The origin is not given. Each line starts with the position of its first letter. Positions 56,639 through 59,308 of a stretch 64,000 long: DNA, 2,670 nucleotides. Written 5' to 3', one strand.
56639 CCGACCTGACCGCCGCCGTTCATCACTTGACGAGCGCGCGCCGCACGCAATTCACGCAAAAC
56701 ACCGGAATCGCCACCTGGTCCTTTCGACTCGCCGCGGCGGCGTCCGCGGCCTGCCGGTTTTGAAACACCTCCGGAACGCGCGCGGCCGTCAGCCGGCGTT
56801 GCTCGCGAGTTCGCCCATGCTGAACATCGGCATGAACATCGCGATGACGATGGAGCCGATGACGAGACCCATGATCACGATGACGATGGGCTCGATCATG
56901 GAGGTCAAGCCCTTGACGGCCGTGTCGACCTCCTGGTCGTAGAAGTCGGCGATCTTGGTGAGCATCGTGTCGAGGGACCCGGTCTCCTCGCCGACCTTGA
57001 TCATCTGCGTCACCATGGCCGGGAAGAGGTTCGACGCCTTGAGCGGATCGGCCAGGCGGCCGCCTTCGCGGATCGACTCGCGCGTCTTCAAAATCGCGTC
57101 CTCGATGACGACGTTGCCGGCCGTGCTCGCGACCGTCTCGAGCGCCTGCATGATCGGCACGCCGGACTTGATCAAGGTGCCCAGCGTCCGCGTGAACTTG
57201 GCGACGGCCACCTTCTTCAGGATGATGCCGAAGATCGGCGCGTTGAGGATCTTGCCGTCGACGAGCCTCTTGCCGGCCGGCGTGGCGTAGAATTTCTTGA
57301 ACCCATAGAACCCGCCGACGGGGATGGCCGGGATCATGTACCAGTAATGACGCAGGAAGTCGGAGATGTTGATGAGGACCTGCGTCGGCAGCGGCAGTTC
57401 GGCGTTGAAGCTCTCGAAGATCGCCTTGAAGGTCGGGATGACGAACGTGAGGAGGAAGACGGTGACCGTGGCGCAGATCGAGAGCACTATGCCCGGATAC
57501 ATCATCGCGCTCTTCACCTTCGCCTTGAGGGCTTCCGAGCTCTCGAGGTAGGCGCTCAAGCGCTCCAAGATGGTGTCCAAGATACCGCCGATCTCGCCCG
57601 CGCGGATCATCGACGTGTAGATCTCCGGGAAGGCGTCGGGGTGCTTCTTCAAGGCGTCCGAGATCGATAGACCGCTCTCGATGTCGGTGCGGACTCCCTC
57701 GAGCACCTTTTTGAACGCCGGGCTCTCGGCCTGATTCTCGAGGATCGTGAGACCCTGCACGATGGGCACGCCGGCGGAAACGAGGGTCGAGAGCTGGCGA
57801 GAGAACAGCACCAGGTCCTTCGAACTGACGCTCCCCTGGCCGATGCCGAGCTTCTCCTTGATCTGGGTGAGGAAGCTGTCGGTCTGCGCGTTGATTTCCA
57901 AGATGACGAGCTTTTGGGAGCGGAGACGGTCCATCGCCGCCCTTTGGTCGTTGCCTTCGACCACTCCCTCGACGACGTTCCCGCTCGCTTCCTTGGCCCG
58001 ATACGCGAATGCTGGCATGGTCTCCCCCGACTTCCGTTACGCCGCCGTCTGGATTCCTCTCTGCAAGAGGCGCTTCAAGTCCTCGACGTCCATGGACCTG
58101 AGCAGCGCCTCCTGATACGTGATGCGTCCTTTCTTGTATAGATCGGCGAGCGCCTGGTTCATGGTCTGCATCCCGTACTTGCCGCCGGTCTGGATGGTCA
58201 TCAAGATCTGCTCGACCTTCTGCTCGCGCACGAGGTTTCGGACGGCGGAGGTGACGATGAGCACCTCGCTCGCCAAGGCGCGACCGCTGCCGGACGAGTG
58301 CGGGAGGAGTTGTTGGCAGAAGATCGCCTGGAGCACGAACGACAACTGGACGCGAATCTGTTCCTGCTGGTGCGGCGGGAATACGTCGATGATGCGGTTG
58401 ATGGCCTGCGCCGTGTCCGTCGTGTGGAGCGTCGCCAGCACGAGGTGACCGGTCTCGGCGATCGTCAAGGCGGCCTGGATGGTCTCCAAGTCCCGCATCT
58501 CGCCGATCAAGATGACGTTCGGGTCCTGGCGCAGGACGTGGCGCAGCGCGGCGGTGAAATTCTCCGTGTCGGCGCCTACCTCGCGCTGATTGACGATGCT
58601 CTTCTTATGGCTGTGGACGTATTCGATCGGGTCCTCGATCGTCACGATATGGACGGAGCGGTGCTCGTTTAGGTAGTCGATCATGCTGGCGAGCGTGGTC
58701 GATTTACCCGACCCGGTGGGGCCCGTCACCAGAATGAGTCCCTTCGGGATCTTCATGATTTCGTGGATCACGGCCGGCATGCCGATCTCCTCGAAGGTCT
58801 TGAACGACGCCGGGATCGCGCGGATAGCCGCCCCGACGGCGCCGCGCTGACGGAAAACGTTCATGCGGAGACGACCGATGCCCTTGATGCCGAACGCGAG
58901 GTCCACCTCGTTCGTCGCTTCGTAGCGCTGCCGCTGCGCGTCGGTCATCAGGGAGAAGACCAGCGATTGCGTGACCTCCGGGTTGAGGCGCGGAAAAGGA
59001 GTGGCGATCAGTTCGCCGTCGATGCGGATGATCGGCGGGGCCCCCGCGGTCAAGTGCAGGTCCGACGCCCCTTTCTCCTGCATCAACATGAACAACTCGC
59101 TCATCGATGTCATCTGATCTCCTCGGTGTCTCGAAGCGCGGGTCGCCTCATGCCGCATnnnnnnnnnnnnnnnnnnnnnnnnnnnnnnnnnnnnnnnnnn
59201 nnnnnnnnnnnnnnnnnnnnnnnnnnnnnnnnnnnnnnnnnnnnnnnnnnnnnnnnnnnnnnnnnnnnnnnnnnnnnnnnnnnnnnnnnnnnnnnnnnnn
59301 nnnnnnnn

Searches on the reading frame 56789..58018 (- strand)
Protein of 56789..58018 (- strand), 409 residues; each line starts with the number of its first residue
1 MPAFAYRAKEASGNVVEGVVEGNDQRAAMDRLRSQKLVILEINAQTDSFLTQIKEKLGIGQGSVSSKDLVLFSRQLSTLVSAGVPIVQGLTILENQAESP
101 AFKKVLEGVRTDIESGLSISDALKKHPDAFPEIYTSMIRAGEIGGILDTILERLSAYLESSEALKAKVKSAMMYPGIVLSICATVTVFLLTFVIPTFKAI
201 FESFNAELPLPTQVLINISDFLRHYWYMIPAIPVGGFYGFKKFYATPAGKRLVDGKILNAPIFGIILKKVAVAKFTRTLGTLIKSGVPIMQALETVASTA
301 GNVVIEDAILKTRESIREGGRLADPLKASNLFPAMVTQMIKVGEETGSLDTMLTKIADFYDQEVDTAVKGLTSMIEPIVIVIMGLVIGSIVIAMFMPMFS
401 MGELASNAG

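Call 57: search_protein_families(library=pfam, proteins=[window:56789-58018:-], max_evalue=0.001)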
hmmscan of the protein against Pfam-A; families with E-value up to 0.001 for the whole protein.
window:56789-58018:- (409 aa): 1 family
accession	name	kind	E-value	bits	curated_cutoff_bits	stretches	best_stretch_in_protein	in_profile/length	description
PF00482.28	T2SSF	-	1.3e-68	229.1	25.2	2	72-195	1-125/125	Type II secretion system (T2SS), protein F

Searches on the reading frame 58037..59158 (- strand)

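Call 57: search_protein_families(library=pfam, proteins=[window:58037-59158:-], max_evalue=0.001)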
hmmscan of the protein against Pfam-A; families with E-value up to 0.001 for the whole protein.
window:58037-59158:- (373 aa): 10 families
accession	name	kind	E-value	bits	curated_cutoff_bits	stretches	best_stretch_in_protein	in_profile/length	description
PF00437.27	T2SSE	-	5.3e-45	154.1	24.9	1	45-294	41-287/370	Type II/IV secretion system protein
PF13401.12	AAA_22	-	3.4e-07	31.1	27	1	139-225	5-97/130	AAA domain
PF00265.24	TK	-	6.1e-05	23.4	20.6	1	141-261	3-128/176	Thymidine kinase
PF13191.12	AAA_16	-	0.00019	22.4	32.6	1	140-193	25-83/167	AAA ATPase domain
PF13555.12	AAA_29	-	0.00041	20.5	27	1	135-157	18-40/61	P-loop containing region of AAA domain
PF13604.12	AAA_30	-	0.00043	20.5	27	0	130-229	9-105/191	AAA domain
PF01580.24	FtsK_SpoIIIE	-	0.00058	19.8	24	0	121-160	22-60/221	FtsK/SpoIIIE family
PF13173.12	AAA_14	-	0.00072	20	27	0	141-186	4-49/129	AAA domain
PF03266.21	NTPase_1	-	0.00073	19.9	23.9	0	142-166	2-26/168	NTPase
PF01935.23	DUF87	-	0.00099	19.7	23.2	0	143-184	27-68/220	Helicase HerA, central domain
